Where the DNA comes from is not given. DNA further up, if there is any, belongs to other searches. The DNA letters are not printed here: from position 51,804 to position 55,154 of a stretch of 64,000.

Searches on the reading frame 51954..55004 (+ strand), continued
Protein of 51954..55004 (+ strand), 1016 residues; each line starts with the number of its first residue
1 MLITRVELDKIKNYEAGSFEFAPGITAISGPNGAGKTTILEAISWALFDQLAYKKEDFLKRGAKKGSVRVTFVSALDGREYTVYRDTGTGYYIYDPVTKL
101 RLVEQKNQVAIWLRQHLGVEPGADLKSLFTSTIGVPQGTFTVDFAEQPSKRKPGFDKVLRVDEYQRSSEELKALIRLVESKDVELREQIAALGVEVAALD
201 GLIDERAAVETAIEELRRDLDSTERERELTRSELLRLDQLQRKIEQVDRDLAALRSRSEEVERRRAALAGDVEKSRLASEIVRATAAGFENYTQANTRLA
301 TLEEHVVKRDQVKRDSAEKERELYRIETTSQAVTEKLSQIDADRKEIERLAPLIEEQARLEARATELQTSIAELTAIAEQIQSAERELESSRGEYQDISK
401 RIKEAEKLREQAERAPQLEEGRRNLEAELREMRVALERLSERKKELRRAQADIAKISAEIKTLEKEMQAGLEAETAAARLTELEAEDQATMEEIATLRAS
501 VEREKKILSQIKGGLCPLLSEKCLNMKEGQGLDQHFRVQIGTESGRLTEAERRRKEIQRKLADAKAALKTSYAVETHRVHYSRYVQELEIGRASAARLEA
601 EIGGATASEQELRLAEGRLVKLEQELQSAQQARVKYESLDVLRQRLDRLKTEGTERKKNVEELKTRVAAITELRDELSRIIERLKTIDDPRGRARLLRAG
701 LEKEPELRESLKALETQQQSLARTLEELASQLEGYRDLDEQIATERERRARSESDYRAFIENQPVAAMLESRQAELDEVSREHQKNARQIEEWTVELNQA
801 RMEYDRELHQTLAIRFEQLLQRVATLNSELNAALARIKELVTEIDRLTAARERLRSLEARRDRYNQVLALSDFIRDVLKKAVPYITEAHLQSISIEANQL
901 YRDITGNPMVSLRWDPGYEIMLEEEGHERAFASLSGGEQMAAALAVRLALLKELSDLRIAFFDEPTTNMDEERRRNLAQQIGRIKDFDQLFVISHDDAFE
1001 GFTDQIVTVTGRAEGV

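Call 60: fold_search(model_id=the predicted structure, library=pdb)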
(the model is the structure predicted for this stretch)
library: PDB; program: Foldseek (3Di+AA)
matches with E <= 10: 995; with E <= 0.001: 207
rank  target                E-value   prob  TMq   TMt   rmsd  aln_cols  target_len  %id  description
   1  6yvu_B                4.1e-23  1.00  0.24  0.20  75.9      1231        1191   14  Condensin complex from S.cerevisiae ATP-free apo non-engaged state (released 2020-07-15)
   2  8i4x_B                5.6e-22  1.00  0.23  0.22  115.5      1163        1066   15  Cryo-EM structure of 5-subunit Smc5/6 (released 2024-06-26)
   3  7yqh_B                4.0e-21  1.00  0.23  0.22  120.1      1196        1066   13  Cryo-EM structure of 8-subunit Smc5/6 (released 2024-01-31)
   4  9gm7_A                1.0e-19  1.00  0.17  0.13  40.7      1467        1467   13  MukBEF in a nucleotide-bound state with open neck gate (monomer) (released 2025-03-26)
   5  7qcd_A                2.0e-19  1.00  0.21  0.20  119.7      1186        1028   14  CryoEM structure of the Smc5/6-holocomplex (composite structure) (released 2022-09-21)
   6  7nyx_A                7.4e-19  1.00  0.17  0.13  38.9      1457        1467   13  Cryo-EM structure of the MukBEF-MatP-DNA monomer (closed conformation) (released 2021-07-07)
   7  6yvu_A                1.7e-18  1.00  0.27  0.25  69.6      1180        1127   14  Condensin complex from S.cerevisiae ATP-free apo non-engaged state (released 2020-07-15)
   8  7zr1_C                1.9e-18  1.00  0.25  0.32  88.1      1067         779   14  Chaetomium thermophilum Mre11-Rad50-Nbs1 complex bound to ATPyS (composite structure) (released 2023-01-11)
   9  7zr1_D                3.7e-18  1.00  0.24  0.30  83.5      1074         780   14  Chaetomium thermophilum Mre11-Rad50-Nbs1 complex bound to ATPyS (composite structure) (released 2023-01-11)
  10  9qe0_B                4.6e-18  1.00  0.18  0.14  69.0      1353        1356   12  Neobacillus vireti Wadjet-II JetABC dimer (released 2025-06-25)
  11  7qcd_B                8.2e-18  1.00  0.26  0.27  119.0      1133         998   14  CryoEM structure of the Smc5/6-holocomplex (composite structure) (released 2022-09-21)
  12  9qe0_A                2.8e-17  1.00  0.18  0.14  73.1      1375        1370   12  Neobacillus vireti Wadjet-II JetABC dimer (released 2025-06-25)
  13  9gm6_B                4.7e-17  1.00  0.15  0.14  55.9      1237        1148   15  MukBEF in a nucleotide-bound state with open neck gate (heads core) (released 2025-03-26)
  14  8i13_B                5.3e-17  1.00  0.21  0.21  111.6      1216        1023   14  Cryo-EM structure of 6-subunit Smc5/6 (released 2024-06-26)
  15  8i4x_A                2.0e-16  1.00  0.22  0.21  113.2      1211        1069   14  Cryo-EM structure of 5-subunit Smc5/6 (released 2024-06-26)
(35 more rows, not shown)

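Call 64: find_encoding_contigs(protein=P0119, flank=10000, max_places=1)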
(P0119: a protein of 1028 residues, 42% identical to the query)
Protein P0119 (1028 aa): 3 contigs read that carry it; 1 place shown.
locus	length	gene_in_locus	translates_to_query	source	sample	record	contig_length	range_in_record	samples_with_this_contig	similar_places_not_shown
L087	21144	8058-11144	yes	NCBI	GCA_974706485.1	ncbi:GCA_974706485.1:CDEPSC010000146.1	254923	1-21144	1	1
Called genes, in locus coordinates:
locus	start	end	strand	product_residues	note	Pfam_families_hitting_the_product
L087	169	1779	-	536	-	PF13506:Glyco_transf_21, PF00535:Glycos_transf_2, PF13641:Glyco_tranf_2_3, PF13632:Glyco_trans_2_3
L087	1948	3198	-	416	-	PF00144:Beta-lactamase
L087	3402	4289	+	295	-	PF01261:AP_endonuc_2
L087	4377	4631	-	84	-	PF04226:Transgly_assoc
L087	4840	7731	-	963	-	PF07517:SecA_DEAD, PF01043:SecA_PP_bind, PF21090:P-loop_SecA, PF07516:SecA_SW, PF02810:SEC-C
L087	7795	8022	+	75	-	-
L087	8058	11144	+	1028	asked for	PF02463:SMC_N, PF13175:AAA_15, PF13476:AAA_23, PF00005:ABC_tran (faint), PF13304:AAA_21 (faint), PF02463:SMC_N (weak)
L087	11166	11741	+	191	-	PF04978:MST (faint), PF12867:DinB_2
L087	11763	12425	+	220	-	PF01177:Asp_Glu_race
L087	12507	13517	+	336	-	-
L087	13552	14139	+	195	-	-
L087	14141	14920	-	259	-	PF00106:adh_short, PF08659:KR, PF13561:adh_short_C2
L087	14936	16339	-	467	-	PF01420:Methylase_S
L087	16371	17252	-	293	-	PF01261:AP_endonuc_2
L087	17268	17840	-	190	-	PF09970:DUF2204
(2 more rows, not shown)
